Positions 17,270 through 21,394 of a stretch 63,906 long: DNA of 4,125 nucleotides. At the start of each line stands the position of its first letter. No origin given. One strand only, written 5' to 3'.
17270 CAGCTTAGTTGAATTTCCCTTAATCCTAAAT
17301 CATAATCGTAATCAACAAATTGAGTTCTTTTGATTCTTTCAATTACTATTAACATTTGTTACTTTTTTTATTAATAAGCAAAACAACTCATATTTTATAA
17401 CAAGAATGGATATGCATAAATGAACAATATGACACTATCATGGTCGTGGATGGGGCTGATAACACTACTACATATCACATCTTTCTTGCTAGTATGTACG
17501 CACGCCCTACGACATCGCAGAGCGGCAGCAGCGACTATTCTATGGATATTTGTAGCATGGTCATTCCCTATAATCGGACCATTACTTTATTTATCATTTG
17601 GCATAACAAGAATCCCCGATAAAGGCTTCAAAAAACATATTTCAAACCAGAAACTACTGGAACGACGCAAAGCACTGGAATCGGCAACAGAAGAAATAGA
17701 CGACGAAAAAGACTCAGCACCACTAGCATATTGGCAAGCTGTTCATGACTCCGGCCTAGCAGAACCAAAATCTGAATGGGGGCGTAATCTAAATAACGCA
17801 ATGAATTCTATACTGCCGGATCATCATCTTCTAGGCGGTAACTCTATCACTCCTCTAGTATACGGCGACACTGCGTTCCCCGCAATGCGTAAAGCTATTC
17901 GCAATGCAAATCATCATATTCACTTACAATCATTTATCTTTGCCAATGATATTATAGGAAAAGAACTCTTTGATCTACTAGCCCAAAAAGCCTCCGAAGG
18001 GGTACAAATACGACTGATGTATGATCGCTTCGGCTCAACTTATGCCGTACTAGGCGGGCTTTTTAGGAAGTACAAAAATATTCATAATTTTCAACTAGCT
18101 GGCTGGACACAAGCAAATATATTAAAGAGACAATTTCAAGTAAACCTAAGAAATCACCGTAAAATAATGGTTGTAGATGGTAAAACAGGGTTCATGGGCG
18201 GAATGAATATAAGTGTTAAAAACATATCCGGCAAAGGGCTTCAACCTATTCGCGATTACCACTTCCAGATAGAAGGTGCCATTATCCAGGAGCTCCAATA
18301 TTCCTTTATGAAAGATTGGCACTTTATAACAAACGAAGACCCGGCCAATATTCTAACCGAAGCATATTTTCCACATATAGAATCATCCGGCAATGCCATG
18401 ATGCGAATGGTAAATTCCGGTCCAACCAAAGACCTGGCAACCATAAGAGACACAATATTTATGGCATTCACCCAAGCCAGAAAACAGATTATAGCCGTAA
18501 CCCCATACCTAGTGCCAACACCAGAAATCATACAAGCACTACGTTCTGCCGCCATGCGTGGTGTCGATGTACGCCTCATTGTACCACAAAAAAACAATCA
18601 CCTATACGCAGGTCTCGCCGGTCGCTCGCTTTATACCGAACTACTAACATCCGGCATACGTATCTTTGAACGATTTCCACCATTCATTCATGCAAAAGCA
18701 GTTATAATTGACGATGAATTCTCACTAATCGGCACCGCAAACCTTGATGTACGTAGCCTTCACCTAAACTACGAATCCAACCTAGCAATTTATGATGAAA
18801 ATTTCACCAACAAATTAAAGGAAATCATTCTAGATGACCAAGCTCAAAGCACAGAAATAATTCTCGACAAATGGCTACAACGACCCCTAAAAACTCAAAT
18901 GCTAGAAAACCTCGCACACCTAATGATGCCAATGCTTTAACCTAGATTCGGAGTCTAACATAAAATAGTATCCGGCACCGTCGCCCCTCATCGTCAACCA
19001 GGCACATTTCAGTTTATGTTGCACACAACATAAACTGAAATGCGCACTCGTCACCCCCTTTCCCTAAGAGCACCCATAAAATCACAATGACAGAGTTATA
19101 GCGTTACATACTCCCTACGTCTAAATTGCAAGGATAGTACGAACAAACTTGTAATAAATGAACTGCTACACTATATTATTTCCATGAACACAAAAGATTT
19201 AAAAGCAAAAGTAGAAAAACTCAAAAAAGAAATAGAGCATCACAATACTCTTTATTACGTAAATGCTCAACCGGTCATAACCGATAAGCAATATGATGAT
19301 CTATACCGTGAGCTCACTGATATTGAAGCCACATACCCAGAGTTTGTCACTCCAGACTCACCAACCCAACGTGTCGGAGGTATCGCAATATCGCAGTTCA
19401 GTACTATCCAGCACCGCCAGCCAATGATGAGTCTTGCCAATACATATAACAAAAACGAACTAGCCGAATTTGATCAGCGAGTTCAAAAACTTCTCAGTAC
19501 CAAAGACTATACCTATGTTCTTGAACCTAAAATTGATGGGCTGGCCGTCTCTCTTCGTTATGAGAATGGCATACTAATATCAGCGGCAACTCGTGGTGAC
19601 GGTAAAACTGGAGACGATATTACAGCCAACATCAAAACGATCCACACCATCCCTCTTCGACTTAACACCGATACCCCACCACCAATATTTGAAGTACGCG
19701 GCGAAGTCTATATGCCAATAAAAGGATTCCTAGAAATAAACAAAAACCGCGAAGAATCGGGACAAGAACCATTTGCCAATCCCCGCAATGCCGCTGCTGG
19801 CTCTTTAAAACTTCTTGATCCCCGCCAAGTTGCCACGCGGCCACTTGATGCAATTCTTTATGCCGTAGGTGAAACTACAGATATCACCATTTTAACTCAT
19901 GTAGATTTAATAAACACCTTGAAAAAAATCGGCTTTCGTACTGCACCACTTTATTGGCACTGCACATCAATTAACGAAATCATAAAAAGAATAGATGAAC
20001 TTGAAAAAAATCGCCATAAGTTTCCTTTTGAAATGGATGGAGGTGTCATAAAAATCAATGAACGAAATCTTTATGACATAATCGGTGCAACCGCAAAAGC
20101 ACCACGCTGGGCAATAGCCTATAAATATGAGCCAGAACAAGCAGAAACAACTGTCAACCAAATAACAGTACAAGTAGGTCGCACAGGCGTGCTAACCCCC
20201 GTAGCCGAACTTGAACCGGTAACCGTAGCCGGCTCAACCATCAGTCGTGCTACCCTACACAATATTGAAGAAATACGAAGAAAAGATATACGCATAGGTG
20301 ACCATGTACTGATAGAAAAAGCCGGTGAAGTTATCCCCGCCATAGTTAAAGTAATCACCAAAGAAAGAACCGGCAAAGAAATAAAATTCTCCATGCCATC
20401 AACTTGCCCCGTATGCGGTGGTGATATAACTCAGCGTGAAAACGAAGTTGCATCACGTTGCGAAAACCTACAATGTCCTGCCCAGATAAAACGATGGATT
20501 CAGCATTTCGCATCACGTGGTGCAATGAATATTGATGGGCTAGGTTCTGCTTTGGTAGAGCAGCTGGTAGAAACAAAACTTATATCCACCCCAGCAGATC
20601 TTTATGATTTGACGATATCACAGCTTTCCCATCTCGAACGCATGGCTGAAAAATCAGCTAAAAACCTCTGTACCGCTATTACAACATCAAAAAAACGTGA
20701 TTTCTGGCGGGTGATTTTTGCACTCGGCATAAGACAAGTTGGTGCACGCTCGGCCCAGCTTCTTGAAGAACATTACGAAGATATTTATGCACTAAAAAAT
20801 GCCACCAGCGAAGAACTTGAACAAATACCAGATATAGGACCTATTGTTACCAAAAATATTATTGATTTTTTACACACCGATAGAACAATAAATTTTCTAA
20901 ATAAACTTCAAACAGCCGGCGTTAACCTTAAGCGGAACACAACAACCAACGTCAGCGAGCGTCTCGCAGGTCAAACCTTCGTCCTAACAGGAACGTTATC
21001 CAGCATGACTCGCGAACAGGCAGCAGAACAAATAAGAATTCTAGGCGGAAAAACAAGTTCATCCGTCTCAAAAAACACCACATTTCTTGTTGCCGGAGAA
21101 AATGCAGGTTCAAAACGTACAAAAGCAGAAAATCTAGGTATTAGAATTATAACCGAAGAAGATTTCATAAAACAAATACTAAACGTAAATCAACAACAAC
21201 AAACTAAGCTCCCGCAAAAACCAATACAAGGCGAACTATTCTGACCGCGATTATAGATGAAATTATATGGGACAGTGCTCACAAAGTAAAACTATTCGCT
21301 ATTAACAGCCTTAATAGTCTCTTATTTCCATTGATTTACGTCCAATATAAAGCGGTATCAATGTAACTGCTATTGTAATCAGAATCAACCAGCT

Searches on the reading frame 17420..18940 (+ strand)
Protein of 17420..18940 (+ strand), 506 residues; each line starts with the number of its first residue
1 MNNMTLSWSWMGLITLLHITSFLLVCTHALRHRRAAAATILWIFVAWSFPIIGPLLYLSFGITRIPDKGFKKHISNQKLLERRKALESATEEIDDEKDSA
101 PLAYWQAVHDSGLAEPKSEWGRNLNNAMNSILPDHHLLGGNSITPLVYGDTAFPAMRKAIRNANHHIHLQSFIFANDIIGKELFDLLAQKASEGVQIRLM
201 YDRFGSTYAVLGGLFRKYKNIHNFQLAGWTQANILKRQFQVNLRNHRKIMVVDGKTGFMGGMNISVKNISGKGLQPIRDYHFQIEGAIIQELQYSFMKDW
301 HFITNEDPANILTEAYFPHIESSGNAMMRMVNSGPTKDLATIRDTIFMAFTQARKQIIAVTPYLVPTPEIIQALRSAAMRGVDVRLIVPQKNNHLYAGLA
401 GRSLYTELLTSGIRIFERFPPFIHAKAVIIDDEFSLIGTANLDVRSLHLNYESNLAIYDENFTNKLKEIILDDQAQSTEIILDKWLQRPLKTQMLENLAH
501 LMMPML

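Call 46: search_protein_families(library=pfam, proteins=[window:17420-18940:+], max_evalue=0.0001)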
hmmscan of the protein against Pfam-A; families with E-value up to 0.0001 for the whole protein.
window:17420-18940:+ (506 aa): 4 families
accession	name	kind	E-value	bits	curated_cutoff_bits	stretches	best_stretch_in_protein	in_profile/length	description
PF13091.12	PLDc_2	-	4.6e-44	149.9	27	2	349-469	4-127/132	PLD-like domain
PF00614.28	PLDc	-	5.7e-14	51.9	21.9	2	424-445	6-27/28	Phospholipase D Active site motif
PF13090.12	PP_kinase_C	-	9.1e-07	28.9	25.8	0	351-478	25-150/172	Polyphosphate kinase C-terminal domain 2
PF13396.11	PLDc_N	-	3.6e-06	27.3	23.3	1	27-61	8-41/42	Phospholipase_D-nuclease N-terminal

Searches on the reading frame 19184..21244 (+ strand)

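Call 46: search_protein_families(library=pfam, proteins=[window:19184-21244:+], max_evalue=0.0001)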
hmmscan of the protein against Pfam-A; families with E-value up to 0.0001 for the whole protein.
window:19184-21244:+ (686 aa): 8 families
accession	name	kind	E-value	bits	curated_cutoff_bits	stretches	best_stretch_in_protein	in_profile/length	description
PF01653.23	DNA_ligase_aden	-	5.1e-92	308.4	27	1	70-318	2-253/253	NAD-dependent DNA ligase adenylation domain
PF03120.22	DNA_ligase_OB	-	9e-35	118.8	32.9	1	321-398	1-78/79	NAD-dependent DNA ligase OB-fold domain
PF12826.13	HHH_2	-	2.5e-19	69.6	27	1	509-570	1-62/64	Helix-hairpin-helix motif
PF00533.33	BRCT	-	3.2e-15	56.5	21.3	1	591-662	3-75/78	BRCA1 C Terminus (BRCT) domain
PF14520.12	HHH_5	-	3.9e-13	50.1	27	1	449-496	6-52/57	Helix-hairpin-helix domain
PF03119.21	DNA_ligase_ZBD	-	4e-08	33.4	25.8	1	407-433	1-27/27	NAD-dependent DNA ligase C4 zinc finger domain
PF22745.1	Nlig-Ia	-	4e-07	31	27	1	10-56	6-52/92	DNA ligase-like, N-terminal NAD+-binding domain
PF12738.14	PTCB-BRCT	-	1.9e-06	28.2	22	1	606-657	9-60/63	twin BRCT domain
